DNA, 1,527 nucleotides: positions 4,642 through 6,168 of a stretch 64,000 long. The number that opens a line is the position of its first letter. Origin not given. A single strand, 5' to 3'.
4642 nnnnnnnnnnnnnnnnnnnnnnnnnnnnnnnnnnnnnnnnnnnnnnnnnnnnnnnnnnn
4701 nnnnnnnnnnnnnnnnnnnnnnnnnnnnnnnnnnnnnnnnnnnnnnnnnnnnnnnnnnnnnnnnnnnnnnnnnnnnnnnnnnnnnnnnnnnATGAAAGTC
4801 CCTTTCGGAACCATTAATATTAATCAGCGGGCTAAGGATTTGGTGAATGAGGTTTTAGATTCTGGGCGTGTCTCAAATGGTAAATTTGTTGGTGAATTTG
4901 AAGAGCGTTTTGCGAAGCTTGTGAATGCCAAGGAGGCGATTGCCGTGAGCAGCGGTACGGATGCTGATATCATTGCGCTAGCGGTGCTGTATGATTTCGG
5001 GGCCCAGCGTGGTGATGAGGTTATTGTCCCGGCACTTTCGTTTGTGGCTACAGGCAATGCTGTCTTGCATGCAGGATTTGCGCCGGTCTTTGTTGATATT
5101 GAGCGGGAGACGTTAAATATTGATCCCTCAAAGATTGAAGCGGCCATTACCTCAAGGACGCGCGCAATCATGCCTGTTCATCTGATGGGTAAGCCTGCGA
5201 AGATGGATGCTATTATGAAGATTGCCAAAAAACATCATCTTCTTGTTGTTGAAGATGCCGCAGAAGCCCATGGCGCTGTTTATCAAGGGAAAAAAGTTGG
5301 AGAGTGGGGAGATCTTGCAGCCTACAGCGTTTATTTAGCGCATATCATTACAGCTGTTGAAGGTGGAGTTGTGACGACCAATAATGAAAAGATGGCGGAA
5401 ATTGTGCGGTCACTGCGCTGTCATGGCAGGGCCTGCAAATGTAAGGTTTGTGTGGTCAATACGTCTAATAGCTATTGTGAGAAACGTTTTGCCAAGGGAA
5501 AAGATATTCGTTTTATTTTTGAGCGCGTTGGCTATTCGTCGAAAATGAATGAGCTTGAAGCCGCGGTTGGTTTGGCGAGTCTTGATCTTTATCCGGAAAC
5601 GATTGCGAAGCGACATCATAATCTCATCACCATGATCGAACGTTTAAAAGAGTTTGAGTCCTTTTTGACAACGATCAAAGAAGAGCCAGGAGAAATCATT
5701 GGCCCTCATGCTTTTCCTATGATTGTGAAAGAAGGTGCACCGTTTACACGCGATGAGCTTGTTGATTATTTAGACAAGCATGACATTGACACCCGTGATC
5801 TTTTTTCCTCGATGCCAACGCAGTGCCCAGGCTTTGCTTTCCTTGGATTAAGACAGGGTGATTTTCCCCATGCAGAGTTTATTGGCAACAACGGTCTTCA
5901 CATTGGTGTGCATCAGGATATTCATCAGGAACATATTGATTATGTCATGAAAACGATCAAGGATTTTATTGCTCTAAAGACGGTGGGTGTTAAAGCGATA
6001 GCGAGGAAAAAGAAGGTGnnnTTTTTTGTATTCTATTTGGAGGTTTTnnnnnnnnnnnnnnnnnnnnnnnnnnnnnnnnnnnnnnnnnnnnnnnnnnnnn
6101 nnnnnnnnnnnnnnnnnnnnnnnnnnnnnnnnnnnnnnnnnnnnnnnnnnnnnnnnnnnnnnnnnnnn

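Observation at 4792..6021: DegT-family enzyme has His in place of the PLP lysine plus an E1-like Cys cluster, which predicts a dTDP-linked Fe-S sugar 3-dehydratase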

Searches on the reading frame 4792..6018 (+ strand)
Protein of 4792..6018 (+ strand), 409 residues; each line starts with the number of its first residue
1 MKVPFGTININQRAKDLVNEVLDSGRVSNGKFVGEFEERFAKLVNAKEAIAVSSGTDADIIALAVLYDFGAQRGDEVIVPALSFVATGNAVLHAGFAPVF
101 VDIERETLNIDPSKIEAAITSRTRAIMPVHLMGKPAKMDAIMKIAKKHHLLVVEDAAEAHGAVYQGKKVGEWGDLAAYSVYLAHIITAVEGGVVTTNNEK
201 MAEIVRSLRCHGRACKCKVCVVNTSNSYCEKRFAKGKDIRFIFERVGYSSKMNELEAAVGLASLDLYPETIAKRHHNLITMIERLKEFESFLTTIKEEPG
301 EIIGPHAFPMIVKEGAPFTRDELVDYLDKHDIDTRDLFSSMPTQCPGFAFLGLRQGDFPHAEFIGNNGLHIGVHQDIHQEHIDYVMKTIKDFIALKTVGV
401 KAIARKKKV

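Call 5: search_solved_structures(query=window:4792-6018:+, max_evalue=0.001, show_alignments=4)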
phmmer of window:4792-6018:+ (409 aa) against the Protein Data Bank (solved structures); distinct sequences matched with E-value up to 0.001: 60.
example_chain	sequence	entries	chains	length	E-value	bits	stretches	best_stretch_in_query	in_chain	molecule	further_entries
3bn1_A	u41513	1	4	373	2.6e-62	214.2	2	11-212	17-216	Perosamine synthetase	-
3dr7_A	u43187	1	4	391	3.2e-62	213.9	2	11-212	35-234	Putative perosamine synthetase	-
3dr4_A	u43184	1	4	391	4.4e-62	213.4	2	11-212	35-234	Putative perosamine synthetase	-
7b0m_AAA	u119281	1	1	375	5.6e-61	209.8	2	8-209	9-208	Sugar aminotransferase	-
3bcx_A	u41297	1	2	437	2.1e-57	198.1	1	16-395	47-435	CDP-6-deoxy-L-threo-D-glycero-4-hexulose-3-dehydrase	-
3bb8_A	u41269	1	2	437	3.6e-56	194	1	16-395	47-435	CDP-4-keto-6-deoxy-D-glucose-3-dehydrase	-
7b0d_A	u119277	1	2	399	1e-48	169.4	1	12-215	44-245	Glutamine--scyllo-inositol transaminase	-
3frk_A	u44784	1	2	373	1.2e-48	169.1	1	35-216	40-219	QdtB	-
2gms_A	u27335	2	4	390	3.2e-47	164.5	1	17-390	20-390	Putative pyridoxamine 5-phosphate-dependent dehydrase, Wbdk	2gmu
3b8x_A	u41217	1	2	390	2.5e-46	161.5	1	17-390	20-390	Pyridoxamine 5-phosphate-dependent dehydrase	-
2r0t_A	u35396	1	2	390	3.8e-46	160.9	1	17-390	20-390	Pyridoxamine 5-phosphate-dependent dehydrase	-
3gr9_A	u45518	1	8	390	7.8e-46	159.9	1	17-390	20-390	ColD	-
3uwc_A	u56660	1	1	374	2.7e-45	158.2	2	21-221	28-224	Nucleotide-sugar aminotransferase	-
8gyh_B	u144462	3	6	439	5.8e-45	157.1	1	18-289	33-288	DegT/DnrJ/EryC1/StrS family aminotransferase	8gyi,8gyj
7l7x_AAA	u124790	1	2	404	2.2e-44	155.2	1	10-388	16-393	DegT/DnrJ/EryC1/StrS aminotransferase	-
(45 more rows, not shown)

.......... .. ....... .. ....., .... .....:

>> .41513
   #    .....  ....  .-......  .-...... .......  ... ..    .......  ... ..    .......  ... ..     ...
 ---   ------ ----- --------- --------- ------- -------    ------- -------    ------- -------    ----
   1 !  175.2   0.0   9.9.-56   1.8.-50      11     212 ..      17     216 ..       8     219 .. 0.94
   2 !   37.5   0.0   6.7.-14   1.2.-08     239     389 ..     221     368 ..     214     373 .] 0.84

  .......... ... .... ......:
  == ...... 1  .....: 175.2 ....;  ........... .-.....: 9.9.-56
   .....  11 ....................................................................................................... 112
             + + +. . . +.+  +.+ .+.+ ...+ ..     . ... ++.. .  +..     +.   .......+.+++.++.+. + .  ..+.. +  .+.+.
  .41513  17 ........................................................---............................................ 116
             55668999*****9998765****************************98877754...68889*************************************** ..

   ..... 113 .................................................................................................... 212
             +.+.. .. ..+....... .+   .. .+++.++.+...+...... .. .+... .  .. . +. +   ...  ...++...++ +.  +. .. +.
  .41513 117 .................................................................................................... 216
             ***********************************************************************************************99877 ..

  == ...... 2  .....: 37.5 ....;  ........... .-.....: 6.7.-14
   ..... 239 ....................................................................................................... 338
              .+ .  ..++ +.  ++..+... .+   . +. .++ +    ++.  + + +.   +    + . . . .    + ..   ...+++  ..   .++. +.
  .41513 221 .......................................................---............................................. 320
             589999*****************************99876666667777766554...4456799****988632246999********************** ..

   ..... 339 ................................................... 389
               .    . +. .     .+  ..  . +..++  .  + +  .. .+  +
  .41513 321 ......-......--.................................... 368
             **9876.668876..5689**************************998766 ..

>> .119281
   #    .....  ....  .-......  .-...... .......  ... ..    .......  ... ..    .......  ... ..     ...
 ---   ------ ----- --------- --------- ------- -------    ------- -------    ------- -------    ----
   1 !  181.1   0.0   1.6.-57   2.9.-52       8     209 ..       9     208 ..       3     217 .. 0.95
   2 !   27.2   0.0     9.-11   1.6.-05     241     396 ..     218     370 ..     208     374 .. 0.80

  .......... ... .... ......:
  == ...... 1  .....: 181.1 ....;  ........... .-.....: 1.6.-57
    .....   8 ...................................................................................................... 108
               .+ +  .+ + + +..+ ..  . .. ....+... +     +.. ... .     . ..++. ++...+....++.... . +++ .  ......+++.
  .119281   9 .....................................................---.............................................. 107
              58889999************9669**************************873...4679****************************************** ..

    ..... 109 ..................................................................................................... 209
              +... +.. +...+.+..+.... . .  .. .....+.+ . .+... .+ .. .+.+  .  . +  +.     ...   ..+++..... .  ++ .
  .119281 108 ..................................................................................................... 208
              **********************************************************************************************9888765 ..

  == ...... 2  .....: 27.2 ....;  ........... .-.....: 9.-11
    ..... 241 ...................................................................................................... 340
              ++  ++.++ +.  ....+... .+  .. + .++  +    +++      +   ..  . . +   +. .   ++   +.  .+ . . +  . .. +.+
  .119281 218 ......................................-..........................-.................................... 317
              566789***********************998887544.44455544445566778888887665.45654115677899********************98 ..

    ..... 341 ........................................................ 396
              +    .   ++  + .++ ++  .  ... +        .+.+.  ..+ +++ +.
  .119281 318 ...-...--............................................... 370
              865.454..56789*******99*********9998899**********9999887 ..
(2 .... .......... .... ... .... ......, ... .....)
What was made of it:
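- Closest known: GDP-perosamine synthase and other Lys-type DegT sugar aminotransferases. Different: HMMER splits their alignment to the query in two, skipping residues 213-238 (call 5).
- Checked: The wild-type perosamine synthase 3bn1 has K there, and its K186A mutant 3dr4 has A (call 5).
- The N-terminal half is most similar to perosamine synthase (call 5).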

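Call 6: search_protein_families(library=pfam, proteins=[window:4792-6018:+])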
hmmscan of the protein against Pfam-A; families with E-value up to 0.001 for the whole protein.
window:4792-6018:+ (409 aa): 5 families
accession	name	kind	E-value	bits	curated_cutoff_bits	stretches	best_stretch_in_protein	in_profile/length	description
PF01041.23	DegT_DnrJ_EryC1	-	8.6e-102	341.5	19.8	1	11-389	4-359/360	DegT/DnrJ/EryC1/StrS aminotransferase family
PF00155.27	Aminotran_1_2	-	4e-09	36.6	19.7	1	33-166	44-194/361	Aminotransferase class I and II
PF01053.26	Cys_Met_Meta_PP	-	4.5e-08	32.5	27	1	34-212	55-230/381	Cys/Met metabolism PLP-dependent enzyme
PF01212.27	Beta_elim_lyase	-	7.2e-07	29.2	27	1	33-163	34-176/288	Beta-eliminating lyase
PF00266.25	Aminotran_5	-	2.7e-05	23.7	21.5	1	33-160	45-180/371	Aminotransferase class-V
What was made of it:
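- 4792..6021 (+): Target gene: a His-type DegT-fold protein, 409 aa; predicted PMP- and Fe-S-dependent NDP-4-keto-hexose 3-dehydratase. PF01041 341.5 bits (call 6).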

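Call 7: search_protein_families(library=ncbifam, proteins=[window:4792-6018:+])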
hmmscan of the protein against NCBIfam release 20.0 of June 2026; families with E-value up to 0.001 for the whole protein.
window:4792-6018:+ (409 aa): 35 families (the best 25 are shown)
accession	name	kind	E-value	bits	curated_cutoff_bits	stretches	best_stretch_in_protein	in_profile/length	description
NF011936.0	PRK15407.1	equivalog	2.2e-87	293.6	423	1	11-395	46-438/440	lipopolysaccharide biosynthesis protein RfbH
TIGR03588.1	PseC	equivalog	1.7e-68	231.3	423.5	1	3-391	2-378/380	UDP-4-amino-4,6-dideoxy-N-acetyl-beta-L-altrosamine transaminase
TIGR04181.1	NHT_00031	hypoth_equivalog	7.9e-66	222.4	420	2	9-213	7-225/359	LegC family aminotransferase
NF008687.0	PRK11706.1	equivalog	9.9e-56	189.1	375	1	3-393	2-374/375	dTDP-4-amino-4,6-dideoxygalactose transaminase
NF008658.2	PRK11658.1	equivalog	1.2e-55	188.7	631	1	4-393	6-377/379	UDP-4-amino-4-deoxy-L-arabinose aminotransferase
TIGR04427.1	PLP_DesI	equivalog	3.2e-52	178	650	2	12-227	32-243/390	dTDP-4-dehydro-6-deoxyglucose aminotransferase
TIGR02379.1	ECA_wecE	subfamily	5.5e-47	160.3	434.85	1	3-392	2-374/376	dTDP-4-amino-4,6-dideoxy-D-glucose transaminase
NF005816.0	PRK07682.1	equivalog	5.2e-10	38.5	620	1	38-159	81-206/390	aminotransferase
NF005695.0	PRK07503.1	equivalog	5.8e-09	35.1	666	1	26-204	61-234/403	methionine gamma-lyase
NF041364.1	GntC_guanitoxin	equivalog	2.8e-08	33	415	1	44-156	58-174/356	guanitoxin biosynthesis PLP-dependent (S)-gamma-hydroxy-L-arginine cyclodehydratase GntC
NF004975.0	PRK06348.1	equivalog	1e-07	31.3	549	1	36-156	79-202/384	pyridoxal phosphate-dependent aminotransferase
TIGR01325.1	O_suc_HS_sulf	equivalog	2.7e-07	29.5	510.05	1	32-214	55-233/380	O-succinylhomoserine sulfhydrylase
NF006003.0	PRK08133.1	equivalog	3.2e-07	29.4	522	1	33-214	68-246/396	O-succinylhomoserine sulfhydrylase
NF006569.0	PRK09082.1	subfamily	7.4e-07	28.6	420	1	36-166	80-212/386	methionine aminotransferase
NF004621.0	PRK05957.1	equivalog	9e-07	27.9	498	1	44-156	86-200/389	pyridoxal phosphate-dependent aminotransferase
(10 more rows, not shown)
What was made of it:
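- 4792..6021 (+): Best NCBIfam hit is RfbH at 293.6 bits, below the cut-off of 423 (call 7).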
